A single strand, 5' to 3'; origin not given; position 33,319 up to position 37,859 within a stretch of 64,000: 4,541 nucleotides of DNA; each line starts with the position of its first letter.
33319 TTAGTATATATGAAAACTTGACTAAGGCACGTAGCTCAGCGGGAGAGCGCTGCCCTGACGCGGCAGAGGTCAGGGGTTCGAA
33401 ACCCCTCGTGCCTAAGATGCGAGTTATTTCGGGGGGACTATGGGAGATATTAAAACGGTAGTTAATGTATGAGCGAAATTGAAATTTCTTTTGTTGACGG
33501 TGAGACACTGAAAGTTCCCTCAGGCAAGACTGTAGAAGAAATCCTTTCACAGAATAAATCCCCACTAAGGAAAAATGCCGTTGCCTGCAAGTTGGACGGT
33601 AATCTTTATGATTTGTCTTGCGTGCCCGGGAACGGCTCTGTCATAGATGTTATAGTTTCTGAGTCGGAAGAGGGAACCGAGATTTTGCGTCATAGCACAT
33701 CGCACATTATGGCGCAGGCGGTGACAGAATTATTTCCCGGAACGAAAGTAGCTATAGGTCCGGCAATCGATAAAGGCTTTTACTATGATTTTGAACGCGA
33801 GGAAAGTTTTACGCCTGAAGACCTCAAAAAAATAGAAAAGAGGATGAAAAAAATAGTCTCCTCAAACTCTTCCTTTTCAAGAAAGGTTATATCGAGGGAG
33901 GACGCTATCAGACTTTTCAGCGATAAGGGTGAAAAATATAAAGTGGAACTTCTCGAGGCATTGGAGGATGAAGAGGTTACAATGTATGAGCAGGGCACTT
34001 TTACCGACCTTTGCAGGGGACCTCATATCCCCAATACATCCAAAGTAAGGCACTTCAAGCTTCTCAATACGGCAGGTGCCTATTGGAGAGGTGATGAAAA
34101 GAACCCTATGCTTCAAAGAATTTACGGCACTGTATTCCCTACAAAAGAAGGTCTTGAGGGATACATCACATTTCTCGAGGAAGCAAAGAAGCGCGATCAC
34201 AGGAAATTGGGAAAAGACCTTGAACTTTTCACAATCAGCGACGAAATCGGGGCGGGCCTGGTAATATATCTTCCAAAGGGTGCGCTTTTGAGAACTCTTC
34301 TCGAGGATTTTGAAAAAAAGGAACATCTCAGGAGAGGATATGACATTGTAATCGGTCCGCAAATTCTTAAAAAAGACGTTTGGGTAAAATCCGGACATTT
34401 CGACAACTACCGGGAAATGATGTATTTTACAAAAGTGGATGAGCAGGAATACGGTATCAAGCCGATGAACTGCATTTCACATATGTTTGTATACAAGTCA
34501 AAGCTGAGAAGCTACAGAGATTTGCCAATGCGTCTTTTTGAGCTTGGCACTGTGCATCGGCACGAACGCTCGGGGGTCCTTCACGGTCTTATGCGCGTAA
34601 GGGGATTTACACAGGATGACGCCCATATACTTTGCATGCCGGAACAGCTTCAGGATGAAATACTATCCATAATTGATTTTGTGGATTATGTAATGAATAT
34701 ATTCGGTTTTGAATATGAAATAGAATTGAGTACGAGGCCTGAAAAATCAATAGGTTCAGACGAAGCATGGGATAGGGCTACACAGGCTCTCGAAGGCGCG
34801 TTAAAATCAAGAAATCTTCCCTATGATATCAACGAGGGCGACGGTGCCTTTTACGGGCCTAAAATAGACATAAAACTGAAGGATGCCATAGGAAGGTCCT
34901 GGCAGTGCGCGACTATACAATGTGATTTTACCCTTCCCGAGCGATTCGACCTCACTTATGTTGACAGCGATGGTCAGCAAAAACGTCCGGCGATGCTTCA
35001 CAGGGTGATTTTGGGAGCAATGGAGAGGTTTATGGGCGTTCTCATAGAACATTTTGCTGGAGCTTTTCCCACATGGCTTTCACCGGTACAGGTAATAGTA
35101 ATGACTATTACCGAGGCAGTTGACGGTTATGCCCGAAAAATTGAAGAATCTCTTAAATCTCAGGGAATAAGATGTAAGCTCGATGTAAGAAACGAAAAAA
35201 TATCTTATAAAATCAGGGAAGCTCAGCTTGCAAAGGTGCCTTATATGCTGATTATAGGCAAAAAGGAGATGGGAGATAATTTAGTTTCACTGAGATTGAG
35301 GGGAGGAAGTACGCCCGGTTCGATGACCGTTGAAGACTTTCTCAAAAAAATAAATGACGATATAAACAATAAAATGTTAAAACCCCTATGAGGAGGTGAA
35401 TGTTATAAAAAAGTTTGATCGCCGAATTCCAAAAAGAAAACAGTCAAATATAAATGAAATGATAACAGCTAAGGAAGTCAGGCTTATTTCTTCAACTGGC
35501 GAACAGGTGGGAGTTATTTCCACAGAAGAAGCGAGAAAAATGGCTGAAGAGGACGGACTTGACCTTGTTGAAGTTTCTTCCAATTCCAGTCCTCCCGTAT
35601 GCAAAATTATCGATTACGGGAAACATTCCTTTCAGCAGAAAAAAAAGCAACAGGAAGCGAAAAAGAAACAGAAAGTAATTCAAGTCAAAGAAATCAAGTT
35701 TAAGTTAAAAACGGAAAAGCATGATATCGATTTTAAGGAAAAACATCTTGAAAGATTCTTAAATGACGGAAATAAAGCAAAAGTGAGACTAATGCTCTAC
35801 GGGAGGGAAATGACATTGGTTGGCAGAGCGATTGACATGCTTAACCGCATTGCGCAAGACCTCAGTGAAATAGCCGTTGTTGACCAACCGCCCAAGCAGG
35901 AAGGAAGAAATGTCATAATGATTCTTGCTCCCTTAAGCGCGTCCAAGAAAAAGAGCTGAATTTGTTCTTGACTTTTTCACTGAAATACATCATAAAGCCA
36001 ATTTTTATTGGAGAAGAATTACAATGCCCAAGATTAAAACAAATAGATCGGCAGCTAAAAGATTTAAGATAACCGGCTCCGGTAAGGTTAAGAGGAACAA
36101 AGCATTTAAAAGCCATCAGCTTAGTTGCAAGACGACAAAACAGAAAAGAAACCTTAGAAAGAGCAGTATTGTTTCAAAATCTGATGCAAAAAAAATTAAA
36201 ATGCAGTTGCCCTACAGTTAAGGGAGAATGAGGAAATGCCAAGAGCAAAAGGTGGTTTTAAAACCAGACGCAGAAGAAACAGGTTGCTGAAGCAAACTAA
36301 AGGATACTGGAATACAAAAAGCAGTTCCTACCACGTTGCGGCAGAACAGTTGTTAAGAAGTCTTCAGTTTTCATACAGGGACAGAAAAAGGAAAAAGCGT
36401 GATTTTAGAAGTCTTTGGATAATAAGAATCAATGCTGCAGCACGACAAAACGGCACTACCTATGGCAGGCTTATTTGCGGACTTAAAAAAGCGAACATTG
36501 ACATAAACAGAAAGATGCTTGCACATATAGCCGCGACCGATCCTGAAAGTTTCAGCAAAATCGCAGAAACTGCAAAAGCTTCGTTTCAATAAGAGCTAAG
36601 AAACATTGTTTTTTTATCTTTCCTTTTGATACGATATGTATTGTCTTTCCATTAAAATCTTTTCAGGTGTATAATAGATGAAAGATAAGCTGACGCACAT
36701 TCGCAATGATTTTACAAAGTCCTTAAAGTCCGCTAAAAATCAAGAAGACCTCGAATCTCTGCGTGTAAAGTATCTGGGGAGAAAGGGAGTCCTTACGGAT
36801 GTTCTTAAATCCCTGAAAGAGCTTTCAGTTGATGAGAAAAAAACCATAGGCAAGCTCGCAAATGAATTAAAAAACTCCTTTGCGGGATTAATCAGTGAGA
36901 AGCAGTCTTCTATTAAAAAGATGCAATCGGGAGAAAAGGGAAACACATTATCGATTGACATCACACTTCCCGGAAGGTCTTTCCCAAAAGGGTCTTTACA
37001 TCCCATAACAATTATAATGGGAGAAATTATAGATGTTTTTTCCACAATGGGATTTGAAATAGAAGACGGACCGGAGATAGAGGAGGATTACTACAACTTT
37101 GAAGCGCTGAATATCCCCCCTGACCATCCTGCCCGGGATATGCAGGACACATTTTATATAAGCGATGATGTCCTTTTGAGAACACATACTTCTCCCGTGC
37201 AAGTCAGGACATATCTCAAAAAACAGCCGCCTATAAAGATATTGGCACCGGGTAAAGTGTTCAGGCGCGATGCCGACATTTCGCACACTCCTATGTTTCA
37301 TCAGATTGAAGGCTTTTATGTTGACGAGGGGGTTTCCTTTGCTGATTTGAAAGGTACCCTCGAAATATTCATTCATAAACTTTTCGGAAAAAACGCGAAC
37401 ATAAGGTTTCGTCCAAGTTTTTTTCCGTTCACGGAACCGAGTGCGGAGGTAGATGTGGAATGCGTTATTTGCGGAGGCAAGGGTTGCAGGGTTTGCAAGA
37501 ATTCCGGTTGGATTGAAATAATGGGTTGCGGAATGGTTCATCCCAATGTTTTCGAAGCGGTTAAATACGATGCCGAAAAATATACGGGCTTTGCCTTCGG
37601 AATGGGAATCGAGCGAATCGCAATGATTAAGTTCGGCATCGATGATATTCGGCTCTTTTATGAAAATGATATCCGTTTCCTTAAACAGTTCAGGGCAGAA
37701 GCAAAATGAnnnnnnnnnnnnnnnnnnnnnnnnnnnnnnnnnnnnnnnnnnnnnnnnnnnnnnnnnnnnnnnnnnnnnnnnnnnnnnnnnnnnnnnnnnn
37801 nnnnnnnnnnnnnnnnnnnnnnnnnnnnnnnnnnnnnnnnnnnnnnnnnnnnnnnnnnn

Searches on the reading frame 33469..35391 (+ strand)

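Call 25: search_protein_families(library=pfam, proteins=[window:33469-35391:+], max_evalue=0.00001)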
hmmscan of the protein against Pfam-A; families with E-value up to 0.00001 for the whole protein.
window:33469-35391:+ (640 aa): 3 families
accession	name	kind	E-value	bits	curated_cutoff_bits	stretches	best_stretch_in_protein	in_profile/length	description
PF00587.30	tRNA-synt_2b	-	9.8e-47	159.8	29.3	1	324-529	6-179/179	tRNA synthetase class II core domain (G, H, P, S and T)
PF03129.25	HGTP_anticodon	-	1.5e-21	76.7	21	1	541-629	1-92/94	Anticodon binding domain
PF07973.19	tRNA_SAD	-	2.3e-17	63.1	24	1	170-219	1-44/44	Threonyl and Alanyl tRNA synthetase second additional domain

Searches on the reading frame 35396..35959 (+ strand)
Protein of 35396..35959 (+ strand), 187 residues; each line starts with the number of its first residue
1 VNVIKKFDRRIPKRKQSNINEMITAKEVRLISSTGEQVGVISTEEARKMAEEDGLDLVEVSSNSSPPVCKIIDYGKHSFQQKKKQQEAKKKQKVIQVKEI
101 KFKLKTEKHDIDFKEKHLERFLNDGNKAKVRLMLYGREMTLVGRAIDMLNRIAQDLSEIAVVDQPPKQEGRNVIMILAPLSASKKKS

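Call 25: search_protein_families(library=pfam, proteins=[window:35396-35959:+], max_evalue=0.00001)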
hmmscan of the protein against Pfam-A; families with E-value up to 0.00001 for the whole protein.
window:35396-35959:+ (187 aa): 2 families
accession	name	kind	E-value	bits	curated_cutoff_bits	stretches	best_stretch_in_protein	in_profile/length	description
PF05198.21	IF3_N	-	1.1e-32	112.4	26.9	1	19-88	1-70/70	Translation initiation factor IF-3, N-terminal domain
PF00707.27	IF3_C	-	6.3e-30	103.4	34.8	1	95-179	1-85/86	Translation initiation factor IF-3, C-terminal domain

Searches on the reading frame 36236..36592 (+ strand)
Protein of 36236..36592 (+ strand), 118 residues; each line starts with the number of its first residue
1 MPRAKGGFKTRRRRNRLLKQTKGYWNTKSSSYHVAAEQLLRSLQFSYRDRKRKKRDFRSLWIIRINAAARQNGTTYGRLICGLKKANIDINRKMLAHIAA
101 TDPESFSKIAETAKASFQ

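Call 26: search_protein_families(library=pfam, proteins=[window:36236-36592:+], max_evalue=0.00001)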
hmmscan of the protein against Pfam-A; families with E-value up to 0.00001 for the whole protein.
window:36236-36592:+ (118 aa): 1 family
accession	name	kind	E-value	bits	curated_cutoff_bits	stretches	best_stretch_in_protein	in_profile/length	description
PF00453.23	Ribosomal_L20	-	2.3e-41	140.7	30.8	1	3-109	1-107/107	Ribosomal protein L20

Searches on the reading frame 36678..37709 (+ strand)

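Call 26: search_protein_families(library=pfam, proteins=[window:36678-37709:+], max_evalue=0.00001)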
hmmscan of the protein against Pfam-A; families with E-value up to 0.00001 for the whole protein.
window:36678-37709:+ (343 aa): 2 families
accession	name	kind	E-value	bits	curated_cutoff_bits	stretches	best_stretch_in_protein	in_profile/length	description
PF01409.25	tRNA-synt_2d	-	3.4e-106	354.7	19.8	1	93-338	2-246/246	tRNA synthetases class II core domain (F)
PF02912.23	Phe_tRNA-synt_N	-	2.4e-19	69.5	22.3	1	21-83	2-64/69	Aminoacyl tRNA synthetase class II, N-terminal domain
